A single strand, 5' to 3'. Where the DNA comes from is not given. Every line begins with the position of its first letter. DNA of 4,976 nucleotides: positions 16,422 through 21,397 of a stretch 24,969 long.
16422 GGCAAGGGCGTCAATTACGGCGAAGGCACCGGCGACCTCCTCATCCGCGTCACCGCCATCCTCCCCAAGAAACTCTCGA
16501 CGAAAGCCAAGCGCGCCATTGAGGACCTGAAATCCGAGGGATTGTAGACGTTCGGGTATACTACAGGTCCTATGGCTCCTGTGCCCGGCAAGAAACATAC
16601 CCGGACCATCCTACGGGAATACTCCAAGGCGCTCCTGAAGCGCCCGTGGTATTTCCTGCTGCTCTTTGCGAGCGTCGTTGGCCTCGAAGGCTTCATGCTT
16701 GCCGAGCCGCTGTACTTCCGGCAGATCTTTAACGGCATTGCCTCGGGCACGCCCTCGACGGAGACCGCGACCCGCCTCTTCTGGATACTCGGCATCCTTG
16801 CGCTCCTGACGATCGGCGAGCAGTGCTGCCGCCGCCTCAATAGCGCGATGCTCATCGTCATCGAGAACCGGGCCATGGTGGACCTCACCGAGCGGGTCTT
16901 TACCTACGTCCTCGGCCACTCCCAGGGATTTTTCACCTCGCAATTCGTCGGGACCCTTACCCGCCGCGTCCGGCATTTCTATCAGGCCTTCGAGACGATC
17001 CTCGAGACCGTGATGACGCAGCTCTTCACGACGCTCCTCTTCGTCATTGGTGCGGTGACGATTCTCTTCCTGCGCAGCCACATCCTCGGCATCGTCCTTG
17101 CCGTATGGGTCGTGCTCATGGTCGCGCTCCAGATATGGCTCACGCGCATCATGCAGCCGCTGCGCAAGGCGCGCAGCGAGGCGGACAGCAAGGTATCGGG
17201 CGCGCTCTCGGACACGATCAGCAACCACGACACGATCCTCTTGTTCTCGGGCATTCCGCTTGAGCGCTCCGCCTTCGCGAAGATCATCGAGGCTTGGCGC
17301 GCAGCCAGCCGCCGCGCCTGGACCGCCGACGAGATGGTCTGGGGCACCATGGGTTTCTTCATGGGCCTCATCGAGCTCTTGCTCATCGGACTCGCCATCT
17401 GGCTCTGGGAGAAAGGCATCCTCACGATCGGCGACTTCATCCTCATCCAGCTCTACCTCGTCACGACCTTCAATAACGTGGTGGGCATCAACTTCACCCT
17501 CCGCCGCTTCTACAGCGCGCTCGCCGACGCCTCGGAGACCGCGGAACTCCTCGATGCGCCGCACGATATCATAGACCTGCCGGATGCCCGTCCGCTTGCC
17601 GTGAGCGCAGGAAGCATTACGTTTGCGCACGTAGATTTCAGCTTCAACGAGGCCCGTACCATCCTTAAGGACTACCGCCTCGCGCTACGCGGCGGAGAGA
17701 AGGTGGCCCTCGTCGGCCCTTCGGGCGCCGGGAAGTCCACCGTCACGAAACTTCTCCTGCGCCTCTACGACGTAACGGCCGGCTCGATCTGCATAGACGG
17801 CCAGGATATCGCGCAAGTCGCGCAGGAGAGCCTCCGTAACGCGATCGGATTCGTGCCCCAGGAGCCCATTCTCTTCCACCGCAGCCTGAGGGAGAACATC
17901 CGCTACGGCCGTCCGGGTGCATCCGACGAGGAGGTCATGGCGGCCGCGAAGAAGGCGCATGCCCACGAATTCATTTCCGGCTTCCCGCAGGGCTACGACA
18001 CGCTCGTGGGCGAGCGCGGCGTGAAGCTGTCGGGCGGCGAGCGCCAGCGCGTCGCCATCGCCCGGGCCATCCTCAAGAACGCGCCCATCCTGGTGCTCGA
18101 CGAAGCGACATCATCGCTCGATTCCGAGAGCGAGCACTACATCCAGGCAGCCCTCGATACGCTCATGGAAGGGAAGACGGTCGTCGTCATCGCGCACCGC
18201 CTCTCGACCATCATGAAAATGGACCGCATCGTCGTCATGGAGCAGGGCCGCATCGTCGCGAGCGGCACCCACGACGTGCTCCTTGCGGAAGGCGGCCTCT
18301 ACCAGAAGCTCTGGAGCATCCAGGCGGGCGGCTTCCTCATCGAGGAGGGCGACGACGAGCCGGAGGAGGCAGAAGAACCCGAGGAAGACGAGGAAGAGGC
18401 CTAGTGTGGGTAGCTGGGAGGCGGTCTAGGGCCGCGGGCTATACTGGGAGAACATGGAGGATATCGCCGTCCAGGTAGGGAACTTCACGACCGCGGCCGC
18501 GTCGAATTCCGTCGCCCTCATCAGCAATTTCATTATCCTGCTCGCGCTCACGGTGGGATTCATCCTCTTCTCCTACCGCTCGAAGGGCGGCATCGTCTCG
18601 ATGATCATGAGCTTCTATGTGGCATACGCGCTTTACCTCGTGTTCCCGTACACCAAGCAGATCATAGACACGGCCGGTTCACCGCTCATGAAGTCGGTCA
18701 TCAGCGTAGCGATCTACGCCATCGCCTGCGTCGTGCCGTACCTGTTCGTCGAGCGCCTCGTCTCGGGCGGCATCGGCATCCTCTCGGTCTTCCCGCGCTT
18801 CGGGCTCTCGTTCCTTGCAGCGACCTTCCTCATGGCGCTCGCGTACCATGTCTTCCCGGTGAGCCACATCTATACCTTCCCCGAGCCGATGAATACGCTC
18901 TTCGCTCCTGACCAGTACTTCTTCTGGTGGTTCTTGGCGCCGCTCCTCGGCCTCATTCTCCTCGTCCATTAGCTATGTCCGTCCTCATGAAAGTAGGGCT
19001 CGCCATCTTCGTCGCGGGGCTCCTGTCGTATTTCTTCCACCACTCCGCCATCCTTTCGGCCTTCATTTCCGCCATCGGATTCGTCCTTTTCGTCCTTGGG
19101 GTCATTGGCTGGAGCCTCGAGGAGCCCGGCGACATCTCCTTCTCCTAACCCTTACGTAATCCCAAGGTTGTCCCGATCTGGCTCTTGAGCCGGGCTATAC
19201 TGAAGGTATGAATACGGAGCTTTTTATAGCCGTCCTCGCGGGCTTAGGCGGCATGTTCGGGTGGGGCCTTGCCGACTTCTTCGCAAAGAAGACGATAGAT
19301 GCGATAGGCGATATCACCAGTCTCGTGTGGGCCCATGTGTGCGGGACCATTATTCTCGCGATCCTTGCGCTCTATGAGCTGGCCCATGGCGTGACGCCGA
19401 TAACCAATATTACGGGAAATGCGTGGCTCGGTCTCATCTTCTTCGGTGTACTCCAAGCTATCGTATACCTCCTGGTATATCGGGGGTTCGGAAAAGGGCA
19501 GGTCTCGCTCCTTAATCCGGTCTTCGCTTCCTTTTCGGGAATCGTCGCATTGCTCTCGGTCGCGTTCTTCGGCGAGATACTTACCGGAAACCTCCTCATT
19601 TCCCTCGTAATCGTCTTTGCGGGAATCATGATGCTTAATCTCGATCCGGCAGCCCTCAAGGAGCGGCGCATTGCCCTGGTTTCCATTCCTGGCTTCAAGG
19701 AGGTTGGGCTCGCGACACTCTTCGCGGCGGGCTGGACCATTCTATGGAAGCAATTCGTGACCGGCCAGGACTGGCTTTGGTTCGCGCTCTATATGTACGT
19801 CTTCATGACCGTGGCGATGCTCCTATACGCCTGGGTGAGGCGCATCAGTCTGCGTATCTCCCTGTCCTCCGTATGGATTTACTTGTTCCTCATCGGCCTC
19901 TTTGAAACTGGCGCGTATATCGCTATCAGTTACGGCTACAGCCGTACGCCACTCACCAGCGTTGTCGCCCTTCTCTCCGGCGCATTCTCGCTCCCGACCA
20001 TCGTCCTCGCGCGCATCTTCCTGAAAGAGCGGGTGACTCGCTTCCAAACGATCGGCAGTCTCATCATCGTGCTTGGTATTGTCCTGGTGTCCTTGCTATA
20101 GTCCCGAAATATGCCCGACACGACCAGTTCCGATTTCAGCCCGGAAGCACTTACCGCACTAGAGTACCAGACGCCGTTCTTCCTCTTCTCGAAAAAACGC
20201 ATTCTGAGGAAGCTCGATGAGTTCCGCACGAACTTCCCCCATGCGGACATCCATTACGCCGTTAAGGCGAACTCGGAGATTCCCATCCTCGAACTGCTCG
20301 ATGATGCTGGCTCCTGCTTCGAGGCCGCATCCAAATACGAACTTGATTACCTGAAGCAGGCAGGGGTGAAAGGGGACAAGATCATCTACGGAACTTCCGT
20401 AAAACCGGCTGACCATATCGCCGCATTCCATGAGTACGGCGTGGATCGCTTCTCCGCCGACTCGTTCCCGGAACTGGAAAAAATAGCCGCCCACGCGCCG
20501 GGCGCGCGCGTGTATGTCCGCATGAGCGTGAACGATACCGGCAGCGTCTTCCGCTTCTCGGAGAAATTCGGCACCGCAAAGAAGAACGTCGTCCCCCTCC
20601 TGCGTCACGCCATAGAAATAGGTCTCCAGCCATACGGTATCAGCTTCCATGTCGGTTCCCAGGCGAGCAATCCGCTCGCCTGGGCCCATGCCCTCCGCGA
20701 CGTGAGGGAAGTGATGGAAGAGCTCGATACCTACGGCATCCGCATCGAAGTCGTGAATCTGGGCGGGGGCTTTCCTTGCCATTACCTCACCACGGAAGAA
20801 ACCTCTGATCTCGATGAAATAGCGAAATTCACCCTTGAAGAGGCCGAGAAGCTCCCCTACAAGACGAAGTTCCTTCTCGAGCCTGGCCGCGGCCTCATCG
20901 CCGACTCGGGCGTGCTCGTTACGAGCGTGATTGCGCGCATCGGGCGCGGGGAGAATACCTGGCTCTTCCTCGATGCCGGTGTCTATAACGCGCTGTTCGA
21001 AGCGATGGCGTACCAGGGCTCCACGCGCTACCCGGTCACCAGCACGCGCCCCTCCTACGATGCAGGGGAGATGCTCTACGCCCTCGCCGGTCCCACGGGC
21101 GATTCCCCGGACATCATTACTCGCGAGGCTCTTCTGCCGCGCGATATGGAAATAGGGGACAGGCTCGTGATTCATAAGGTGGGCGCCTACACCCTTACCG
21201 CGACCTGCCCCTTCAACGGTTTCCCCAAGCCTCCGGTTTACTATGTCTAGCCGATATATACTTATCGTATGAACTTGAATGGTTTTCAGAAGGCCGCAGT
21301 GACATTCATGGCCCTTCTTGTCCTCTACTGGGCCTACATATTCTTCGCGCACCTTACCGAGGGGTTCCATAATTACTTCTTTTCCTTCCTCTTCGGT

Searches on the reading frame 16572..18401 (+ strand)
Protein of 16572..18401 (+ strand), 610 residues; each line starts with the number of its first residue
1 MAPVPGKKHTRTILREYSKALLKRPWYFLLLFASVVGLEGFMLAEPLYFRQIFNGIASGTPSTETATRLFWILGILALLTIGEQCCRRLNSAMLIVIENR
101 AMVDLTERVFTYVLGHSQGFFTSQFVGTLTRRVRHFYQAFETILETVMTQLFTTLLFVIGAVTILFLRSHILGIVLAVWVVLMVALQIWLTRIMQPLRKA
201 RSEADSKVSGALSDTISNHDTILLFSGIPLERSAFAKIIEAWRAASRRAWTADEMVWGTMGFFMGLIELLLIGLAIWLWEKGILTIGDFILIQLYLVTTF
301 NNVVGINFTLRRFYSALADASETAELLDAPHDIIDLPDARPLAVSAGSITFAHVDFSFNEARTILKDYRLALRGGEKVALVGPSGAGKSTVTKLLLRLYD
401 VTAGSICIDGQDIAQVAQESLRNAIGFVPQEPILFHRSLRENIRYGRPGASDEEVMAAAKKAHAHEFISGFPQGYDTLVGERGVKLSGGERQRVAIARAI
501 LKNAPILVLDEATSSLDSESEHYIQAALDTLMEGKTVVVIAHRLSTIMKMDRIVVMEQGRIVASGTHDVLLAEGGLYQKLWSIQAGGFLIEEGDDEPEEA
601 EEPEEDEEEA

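Call 68: search_protein_families(library=ncbifam, proteins=[window:16572-18401:+], max_evalue=0.00001)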
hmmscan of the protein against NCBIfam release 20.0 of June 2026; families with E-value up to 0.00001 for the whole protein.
window:16572-18401:+ (610 aa): 185 families (the best 25 are shown)
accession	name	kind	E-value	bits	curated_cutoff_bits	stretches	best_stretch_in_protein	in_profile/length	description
TIGR02204.1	MsbA_rel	hypoth_equivalog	7.6e-121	404.6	780.4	1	63-584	55-575/576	ABC transporter, permease/ATP-binding protein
TIGR02203.1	MsbA_lipidA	equivalog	7.7e-115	384.5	602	1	27-585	12-570/572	lipid A export permease/ATP-binding protein MsbA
NF010178.0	PRK13657.1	equivalog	1.2e-111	374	733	1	29-600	22-584/588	glucan ABC transporter ATP-binding protein/ permease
TIGR01846.1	type_I_sec_HlyB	subfamily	1.8e-104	350.4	725.55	1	26-585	139-693/694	type I secretion system permease/ATPase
NF045513.1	HepA_fam_ABC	equivalog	1.7e-102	343.8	725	1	64-583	89-608/610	heterocyst formation ABC transporter subunit HepA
NF052233.1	CphA_assoc_ABC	equivalog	6.2e-100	335.7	880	1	92-589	252-748/766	cyanophycin metabolism-associated ABC transporter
TIGR00958.1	3a01208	subfamily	1.3e-99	334.4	874.6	1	26-580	162-710/711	antigen peptide transporter 2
TIGR03375.1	type_I_sec_LssB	subfamily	1.1e-96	324.7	693.1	1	23-572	147-690/696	type I secretion system permease/ATPase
TIGR01192.1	chvA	subfamily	2.3e-93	313.8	585.4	1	22-597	15-581/585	glucan export ABC transporter ATP-binding protein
NF008381.0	PRK11176.1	equivalog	8.4e-90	301.8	867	1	90-586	85-581/582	lipid A ABC transporter ATP-binding protein/permease MsbA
TIGR03796.1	NHLM_micro_ABC1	equivalog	1.3e-84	284.8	853.3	1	64-580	191-708/710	NHLP family bacteriocin export ABC transporter peptidase/permease/ATPase subunit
TIGR03797.1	NHLM_micro_ABC2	equivalog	3.4e-78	263.8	709.4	1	28-584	140-685/686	NHLP bacteriocin export ABC transporter permease/ATPase subunit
TIGR02857.1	CydD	equivalog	2.9e-75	254.2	435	1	318-556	292-529/529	thiol reductant ABC exporter subunit CydD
NF008364.0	PRK11160.1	equivalog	6.3e-73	246.3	630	1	142-581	132-572/575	heme ABC transporter ATP-binding protein/permease CydC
TIGR01193.1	bacteriocin_ABC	subfamily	8.7e-70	236.1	523.85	1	80-581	206-706/708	peptide cleavage/export ABC transporter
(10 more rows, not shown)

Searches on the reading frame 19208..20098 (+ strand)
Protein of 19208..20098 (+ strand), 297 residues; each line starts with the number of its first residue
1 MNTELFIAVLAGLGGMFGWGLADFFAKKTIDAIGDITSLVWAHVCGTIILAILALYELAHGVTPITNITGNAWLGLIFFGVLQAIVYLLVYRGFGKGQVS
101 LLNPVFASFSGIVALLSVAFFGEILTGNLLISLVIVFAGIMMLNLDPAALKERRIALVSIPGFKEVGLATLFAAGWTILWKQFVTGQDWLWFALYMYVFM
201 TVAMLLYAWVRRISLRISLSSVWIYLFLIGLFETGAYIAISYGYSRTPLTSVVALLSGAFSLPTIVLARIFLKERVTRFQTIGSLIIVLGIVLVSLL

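Call 3: search_protein_families(library=pfam, proteins=[window:19208-20098:+], max_evalue=0.1)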
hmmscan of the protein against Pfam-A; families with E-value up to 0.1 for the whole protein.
window:19208-20098:+ (297 aa): 2 families
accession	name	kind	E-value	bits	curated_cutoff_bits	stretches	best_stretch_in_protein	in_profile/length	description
PF00892.27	EamA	-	4.9e-29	101.8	28.2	2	168-295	9-134/135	EamA-like transporter family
PF03151.22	TPT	-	0.00092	19.1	30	1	50-186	42-170/291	Triose-phosphate Transporter family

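Call 68: search_protein_families(library=ncbifam, proteins=[window:19208-20098:+], max_evalue=0.00001)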
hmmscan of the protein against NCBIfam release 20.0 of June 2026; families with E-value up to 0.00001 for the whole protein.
window:19208-20098:+ (297 aa): 1 family
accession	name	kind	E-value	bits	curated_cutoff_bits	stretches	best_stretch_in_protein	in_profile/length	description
TIGR03340.1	phn_DUF6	hypoth_equivalog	1.3e-07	31.6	288.15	1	37-293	28-280/281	phosphonate utilization associated putative membrane protein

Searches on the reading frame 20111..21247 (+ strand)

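Call 3: search_protein_families(library=pfam, proteins=[window:20111-21247:+], max_evalue=0.1)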
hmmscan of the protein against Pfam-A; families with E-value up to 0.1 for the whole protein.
window:20111-21247:+ (379 aa): 3 families
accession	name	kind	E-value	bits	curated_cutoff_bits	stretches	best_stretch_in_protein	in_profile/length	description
PF02784.22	Orn_Arg_deC_N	-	2.9e-51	174.7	23.4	1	30-263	3-246/247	Pyridoxal-dependent decarboxylase, pyridoxal binding domain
PF00278.28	Orn_DAP_Arg_deC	-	1.7e-14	54.3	23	1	201-358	5-95/95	Pyridoxal-dependent decarboxylase, C-terminal sheet domain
PF01168.26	Ala_racemase_N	-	0.0024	18.1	24.1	1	30-218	5-194/220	Alanine racemase, N-terminal domain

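Call 68: search_protein_families(library=ncbifam, proteins=[window:20111-21247:+], max_evalue=0.00001)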
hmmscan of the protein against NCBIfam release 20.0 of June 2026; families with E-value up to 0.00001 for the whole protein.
window:20111-21247:+ (379 aa): 8 families
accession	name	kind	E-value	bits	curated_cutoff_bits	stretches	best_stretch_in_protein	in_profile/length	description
TIGR01048.1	lysA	equivalog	3.9e-59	200.2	297.9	1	16-376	20-392/417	diaminopimelate decarboxylase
TIGR03099.1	dCO2ase_PEP1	hypoth_equivalog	5.1e-38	131.2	478.45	1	14-365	18-383/398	pyridoxal-dependent decarboxylase, exosortase A system-associated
NF052544.1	OrLyDeCDokD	equivalog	1.3e-31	109.7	700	1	16-374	37-432/461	ornithine/lysine decarboxylase DokD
NF006515.0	PRK08961.1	equivalog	1.1e-30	106.3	802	1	14-369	496-849/861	bifunctional aspartate kinase/diaminopimelate decarboxylase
TIGR01047.1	nspC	equivalog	3.5e-14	52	409.05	1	176-377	161-357/380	carboxynorspermidine decarboxylase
NF041039.1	FslC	exception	4.2e-10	39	500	1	19-366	26-391/418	rhizoferrin biosystnesis N-citrylornithine decarboxylase FslC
NF003763.0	PRK05354.1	equivalog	3.4e-07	29.2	369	1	177-275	249-358/636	biosynthetic arginine decarboxylase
TIGR01273.1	speA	equivalog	4.5e-07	28.7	624.1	1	152-236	214-306/624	arginine decarboxylase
